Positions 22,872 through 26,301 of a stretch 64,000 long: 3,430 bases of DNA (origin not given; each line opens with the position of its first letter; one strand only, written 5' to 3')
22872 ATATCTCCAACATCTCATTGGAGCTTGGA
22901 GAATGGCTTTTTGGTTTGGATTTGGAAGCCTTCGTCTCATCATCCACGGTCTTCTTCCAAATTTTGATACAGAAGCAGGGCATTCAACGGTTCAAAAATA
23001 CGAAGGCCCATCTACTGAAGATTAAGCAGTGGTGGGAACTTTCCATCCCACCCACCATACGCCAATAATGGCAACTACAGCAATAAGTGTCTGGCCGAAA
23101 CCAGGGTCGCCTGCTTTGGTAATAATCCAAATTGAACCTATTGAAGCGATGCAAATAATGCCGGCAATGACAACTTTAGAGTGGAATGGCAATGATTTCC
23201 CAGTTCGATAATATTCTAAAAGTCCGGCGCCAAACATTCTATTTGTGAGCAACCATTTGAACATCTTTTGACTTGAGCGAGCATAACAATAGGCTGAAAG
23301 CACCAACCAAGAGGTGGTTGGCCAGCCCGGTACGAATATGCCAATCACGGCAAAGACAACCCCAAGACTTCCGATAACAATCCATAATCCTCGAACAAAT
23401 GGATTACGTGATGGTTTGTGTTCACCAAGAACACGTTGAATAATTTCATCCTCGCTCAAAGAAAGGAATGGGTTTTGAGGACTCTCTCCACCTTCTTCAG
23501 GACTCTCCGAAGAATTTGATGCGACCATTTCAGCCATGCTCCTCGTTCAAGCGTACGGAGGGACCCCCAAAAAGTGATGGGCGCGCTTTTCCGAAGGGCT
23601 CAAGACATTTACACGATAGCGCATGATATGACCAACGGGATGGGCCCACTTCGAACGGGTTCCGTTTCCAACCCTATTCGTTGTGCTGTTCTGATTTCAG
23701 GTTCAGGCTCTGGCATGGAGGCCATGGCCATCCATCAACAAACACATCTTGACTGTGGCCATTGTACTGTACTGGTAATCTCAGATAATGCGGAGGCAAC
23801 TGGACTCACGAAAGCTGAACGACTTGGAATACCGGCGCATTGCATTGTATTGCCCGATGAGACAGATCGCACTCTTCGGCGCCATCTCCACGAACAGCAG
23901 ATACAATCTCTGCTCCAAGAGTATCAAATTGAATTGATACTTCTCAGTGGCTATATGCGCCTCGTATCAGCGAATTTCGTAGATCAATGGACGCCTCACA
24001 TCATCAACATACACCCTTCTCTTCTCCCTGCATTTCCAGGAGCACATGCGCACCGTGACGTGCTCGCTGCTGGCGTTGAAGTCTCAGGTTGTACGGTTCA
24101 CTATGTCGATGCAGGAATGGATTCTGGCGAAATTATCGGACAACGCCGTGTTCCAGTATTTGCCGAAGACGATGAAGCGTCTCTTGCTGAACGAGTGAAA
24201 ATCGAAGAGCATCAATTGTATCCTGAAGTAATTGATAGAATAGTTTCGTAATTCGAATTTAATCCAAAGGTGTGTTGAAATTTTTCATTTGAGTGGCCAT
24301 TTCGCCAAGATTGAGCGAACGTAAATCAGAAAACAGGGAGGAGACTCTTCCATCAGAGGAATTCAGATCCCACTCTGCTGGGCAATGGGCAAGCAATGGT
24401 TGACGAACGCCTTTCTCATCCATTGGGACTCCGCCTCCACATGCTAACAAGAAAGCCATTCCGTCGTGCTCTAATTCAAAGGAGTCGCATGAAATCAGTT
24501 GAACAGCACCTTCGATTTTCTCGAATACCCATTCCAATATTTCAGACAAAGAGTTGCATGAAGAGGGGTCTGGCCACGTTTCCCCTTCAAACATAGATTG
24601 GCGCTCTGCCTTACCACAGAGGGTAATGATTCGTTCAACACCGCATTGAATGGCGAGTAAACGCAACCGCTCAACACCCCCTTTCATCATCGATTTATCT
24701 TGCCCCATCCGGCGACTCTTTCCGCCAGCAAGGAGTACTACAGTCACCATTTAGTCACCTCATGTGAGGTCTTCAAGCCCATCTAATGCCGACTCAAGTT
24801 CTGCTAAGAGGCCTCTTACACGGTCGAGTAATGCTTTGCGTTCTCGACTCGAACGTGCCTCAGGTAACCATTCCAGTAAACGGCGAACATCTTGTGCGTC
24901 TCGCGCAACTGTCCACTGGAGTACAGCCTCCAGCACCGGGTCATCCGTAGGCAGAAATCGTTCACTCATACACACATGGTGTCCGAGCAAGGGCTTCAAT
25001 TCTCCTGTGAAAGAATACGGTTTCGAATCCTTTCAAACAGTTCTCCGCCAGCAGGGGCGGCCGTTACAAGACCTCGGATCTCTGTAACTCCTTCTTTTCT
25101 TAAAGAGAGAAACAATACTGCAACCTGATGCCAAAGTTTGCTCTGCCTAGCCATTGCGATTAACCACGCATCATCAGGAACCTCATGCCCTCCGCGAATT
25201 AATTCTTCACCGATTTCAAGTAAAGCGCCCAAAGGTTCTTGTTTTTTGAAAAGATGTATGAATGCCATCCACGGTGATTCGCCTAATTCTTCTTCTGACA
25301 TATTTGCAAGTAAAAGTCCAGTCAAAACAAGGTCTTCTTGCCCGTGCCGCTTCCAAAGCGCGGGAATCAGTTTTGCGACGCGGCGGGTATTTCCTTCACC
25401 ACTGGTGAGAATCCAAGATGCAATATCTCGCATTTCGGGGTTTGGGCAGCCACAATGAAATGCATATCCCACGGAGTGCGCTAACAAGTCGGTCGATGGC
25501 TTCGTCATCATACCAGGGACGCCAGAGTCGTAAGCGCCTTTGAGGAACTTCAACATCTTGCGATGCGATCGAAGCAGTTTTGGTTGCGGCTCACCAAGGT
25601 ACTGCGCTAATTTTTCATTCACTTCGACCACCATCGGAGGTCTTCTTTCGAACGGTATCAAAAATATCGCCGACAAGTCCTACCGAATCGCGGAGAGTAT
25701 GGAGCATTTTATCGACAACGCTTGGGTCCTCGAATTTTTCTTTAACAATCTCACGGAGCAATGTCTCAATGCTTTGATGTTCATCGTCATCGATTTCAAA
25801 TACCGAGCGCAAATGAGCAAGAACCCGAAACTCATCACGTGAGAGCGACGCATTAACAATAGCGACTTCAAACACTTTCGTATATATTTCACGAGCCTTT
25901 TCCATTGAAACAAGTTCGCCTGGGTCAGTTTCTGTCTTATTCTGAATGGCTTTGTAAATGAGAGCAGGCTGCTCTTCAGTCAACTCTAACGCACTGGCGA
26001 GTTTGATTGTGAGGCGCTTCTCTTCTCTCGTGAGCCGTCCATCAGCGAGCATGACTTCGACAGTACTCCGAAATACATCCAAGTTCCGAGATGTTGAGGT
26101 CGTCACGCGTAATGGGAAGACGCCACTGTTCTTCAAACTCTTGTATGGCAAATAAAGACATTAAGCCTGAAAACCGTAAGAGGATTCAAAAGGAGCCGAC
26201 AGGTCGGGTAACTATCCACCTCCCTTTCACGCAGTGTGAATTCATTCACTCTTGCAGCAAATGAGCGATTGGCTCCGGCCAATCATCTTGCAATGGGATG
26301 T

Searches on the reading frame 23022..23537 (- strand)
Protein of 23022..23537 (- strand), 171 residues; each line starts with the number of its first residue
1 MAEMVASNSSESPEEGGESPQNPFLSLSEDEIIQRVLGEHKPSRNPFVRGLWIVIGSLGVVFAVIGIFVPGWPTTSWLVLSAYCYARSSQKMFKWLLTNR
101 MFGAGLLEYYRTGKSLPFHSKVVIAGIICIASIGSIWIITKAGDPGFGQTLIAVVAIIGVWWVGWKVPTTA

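Call 41: find_encoding_contigs(protein=window:23022-23537:-, flank=10000, max_places=8)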
Protein window:23022-23537:- (171 aa): 21 contigs read that carry it; 8 places shown.
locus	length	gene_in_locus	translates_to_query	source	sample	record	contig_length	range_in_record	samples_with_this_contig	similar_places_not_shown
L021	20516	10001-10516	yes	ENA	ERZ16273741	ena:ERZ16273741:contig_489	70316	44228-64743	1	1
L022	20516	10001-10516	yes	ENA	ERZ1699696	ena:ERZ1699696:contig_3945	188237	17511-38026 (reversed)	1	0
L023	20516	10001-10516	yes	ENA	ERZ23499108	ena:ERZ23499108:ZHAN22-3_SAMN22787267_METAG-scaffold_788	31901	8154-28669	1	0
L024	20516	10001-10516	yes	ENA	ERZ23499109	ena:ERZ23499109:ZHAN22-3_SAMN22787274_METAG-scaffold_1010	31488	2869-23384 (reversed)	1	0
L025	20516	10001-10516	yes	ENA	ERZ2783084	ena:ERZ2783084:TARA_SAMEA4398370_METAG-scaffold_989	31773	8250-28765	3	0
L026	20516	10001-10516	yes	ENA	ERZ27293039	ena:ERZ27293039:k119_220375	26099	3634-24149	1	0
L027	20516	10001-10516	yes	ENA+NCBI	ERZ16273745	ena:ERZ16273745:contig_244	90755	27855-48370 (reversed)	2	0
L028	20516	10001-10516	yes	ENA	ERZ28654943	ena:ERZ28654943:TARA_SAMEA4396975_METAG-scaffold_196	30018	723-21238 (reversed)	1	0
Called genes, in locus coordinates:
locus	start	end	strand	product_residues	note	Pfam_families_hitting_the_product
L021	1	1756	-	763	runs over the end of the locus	PF13432:TPR_16 (faint), PF00515:TPR_1 (faint), PF07719:TPR_2 (faint), PF13181:TPR_8 (faint), PF13424:TPR_12 (faint), PF13428:TPR_14 (faint), PF13431:TPR_17 (faint), PF12895:ANAPC3 (weak), +7 more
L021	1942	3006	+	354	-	-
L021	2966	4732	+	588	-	-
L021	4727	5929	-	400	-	-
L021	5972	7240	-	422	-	PF01751:Toprim, PF13155:Toprim_2 (faint), PF13662:Toprim_4 (weak)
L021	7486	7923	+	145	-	-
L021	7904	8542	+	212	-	-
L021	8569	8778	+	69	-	-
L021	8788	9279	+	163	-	PF12804:NTP_transf_3 (weak)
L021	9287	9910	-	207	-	PF00551:Formyl_trans_N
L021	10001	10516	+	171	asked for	PF04304:DUF454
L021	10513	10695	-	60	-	PF19883:DUF6356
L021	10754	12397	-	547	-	PF02142:MGS, PF01808:AICARFT_IMPCHas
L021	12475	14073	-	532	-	PF00118:Cpn60_TCP1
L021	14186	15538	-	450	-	PF00437:T2SSE, PF00013:KH_1 (weak)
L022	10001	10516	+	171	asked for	PF04304:DUF454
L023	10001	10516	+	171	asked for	PF04304:DUF454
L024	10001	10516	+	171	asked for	PF04304:DUF454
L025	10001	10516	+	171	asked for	PF04304:DUF454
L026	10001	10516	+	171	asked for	PF04304:DUF454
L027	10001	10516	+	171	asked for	PF04304:DUF454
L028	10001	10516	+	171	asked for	PF04304:DUF454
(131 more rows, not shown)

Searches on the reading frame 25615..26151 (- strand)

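Call 29: search_protein_families(library=pfam, proteins=[window:25615-26151:-], max_evalue=0.001)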
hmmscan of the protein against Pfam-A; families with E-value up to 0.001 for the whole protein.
window:25615-26151:- (178 aa): 2 families
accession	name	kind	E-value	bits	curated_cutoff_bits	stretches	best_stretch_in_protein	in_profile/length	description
PF03735.19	ENT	-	5.1e-06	26.9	28.5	0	88-128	10-51/71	ENT domain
PF05099.18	TerB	-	6.2e-05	23.7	24.4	0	20-61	71-112/118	Tellurite resistance protein TerB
